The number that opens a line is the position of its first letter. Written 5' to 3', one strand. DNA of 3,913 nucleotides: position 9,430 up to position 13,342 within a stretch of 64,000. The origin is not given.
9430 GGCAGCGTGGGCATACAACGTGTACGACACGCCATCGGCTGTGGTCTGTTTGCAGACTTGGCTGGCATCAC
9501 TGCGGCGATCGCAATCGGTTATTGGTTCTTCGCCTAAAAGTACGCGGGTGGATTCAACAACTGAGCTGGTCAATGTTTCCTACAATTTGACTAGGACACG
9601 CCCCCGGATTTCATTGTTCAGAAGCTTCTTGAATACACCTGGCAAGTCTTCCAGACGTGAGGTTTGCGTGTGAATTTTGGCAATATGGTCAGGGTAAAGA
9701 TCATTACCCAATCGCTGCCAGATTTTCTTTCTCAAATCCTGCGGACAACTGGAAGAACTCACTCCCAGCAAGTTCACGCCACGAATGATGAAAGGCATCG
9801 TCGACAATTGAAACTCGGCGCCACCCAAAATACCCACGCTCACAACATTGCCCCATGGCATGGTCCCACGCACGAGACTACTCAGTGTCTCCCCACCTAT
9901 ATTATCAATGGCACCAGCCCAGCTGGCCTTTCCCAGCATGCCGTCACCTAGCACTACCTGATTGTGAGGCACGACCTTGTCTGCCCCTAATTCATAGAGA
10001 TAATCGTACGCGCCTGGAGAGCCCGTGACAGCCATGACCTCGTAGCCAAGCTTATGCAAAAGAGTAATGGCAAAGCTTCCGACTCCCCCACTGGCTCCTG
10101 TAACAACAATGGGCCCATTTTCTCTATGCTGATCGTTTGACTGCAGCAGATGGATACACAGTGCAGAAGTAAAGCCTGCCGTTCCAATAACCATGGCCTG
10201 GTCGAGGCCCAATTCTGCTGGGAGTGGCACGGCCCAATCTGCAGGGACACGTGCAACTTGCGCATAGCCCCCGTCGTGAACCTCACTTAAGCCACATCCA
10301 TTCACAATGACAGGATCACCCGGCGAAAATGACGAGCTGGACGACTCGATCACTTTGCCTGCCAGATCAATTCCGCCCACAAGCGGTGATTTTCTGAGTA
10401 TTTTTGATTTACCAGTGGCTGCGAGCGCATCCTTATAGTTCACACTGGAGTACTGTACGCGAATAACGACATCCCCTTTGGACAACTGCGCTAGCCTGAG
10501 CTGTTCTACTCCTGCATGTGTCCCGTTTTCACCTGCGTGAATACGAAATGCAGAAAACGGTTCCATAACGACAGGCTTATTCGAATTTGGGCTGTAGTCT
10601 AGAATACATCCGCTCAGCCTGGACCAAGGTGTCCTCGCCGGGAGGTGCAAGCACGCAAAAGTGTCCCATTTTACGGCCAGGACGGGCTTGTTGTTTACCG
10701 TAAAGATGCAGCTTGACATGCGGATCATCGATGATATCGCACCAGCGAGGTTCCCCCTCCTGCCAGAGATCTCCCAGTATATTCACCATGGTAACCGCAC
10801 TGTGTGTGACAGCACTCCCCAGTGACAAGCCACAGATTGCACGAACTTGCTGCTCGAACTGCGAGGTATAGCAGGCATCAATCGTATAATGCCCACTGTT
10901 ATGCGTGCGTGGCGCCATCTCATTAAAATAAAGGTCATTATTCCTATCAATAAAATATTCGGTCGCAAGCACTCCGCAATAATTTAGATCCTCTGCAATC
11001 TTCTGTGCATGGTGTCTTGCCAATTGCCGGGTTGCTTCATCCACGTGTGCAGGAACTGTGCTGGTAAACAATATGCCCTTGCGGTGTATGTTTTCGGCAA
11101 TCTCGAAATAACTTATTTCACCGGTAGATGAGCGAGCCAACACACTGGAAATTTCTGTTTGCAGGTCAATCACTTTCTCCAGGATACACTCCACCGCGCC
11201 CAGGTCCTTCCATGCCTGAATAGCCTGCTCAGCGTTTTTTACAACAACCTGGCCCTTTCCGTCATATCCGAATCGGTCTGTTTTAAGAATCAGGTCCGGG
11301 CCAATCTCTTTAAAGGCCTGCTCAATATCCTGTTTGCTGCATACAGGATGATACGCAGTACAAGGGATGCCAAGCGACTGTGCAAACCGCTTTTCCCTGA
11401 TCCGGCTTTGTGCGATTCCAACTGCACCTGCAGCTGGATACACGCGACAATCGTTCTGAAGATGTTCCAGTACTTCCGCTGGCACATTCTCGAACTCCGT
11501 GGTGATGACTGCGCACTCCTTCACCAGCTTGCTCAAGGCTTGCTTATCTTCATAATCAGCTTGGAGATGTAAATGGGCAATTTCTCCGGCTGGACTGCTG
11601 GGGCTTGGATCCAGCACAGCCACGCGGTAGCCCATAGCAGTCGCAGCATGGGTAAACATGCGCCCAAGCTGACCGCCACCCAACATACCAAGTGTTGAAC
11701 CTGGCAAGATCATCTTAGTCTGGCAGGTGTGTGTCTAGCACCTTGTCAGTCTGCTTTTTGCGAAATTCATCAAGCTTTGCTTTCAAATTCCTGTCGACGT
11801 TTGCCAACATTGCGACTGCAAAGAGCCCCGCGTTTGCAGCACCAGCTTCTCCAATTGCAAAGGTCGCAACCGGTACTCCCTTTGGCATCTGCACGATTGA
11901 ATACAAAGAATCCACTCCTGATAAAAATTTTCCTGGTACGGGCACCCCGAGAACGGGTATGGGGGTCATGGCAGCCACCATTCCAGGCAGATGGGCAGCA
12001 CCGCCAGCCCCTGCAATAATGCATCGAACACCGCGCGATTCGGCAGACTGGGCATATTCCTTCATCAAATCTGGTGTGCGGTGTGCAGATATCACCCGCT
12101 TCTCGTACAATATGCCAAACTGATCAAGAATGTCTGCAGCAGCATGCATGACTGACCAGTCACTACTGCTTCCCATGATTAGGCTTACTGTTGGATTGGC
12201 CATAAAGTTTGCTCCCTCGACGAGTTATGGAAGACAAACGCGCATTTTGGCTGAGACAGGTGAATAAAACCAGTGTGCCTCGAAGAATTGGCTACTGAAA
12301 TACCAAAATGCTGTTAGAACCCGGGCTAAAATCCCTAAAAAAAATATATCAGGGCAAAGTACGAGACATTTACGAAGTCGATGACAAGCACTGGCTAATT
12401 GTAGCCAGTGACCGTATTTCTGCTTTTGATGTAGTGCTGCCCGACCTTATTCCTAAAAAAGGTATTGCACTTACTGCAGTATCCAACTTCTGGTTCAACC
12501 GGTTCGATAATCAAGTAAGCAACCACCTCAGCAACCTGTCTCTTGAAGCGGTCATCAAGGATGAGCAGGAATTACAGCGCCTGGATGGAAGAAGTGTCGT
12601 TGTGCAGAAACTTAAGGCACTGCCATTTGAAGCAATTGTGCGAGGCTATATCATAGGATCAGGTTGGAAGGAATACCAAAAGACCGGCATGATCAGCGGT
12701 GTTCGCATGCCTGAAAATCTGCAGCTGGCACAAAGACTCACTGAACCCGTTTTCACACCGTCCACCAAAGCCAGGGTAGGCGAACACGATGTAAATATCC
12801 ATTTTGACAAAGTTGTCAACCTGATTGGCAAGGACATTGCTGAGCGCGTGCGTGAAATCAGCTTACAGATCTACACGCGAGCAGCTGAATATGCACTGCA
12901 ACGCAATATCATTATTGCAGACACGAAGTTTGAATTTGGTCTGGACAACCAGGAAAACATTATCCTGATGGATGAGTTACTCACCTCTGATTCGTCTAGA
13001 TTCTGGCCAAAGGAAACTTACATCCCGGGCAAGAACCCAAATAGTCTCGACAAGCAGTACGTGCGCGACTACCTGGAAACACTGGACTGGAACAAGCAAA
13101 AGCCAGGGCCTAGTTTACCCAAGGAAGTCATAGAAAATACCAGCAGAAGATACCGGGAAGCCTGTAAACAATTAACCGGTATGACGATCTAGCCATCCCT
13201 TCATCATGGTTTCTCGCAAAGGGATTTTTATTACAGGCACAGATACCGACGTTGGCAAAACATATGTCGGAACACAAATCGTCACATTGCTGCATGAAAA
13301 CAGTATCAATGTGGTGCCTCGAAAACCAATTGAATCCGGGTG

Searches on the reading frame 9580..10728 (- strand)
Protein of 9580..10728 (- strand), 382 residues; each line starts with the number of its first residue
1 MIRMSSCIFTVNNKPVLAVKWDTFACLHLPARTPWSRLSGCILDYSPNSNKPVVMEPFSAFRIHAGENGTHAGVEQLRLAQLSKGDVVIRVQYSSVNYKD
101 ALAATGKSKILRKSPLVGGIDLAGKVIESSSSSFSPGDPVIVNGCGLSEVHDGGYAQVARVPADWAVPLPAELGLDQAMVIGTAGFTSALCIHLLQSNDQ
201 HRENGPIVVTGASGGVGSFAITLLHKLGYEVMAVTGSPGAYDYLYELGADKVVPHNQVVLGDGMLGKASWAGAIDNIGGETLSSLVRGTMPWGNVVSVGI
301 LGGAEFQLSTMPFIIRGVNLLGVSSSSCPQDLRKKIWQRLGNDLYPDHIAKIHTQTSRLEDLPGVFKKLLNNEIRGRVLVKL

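Call 59: search_protein_families(library=pfam, proteins=[window:9580-10728:-], max_evalue=0.000001)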
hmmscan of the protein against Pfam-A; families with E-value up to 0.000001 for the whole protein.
window:9580-10728:- (382 aa): 2 families
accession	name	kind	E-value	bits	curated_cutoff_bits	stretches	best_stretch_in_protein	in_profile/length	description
PF00107.32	ADH_zinc_N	-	4.7e-15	56.1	31.8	1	215-337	1-124/129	Zinc-binding dehydrogenase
PF08240.17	ADH_N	-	1.2e-13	51.6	23.5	1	84-170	2-103/104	Alcohol dehydrogenase GroES-like domain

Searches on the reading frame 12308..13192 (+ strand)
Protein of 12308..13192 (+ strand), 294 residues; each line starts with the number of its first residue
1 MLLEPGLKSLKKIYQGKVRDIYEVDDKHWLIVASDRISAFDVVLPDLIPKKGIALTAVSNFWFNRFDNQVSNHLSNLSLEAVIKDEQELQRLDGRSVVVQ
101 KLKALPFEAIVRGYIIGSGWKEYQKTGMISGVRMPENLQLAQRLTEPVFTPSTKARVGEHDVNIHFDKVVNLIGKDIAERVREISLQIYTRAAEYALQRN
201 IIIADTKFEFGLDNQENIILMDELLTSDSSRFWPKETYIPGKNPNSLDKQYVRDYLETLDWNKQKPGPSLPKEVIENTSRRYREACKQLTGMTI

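Call 59: search_protein_families(library=pfam, proteins=[window:12308-13192:+], max_evalue=0.000001)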
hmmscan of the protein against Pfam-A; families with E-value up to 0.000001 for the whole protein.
window:12308-13192:+ (294 aa): 1 family
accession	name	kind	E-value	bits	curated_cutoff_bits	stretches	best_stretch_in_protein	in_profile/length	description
PF01259.24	SAICAR_synt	-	2.6e-73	247.1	20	1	12-264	1-229/233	SAICAR synthetase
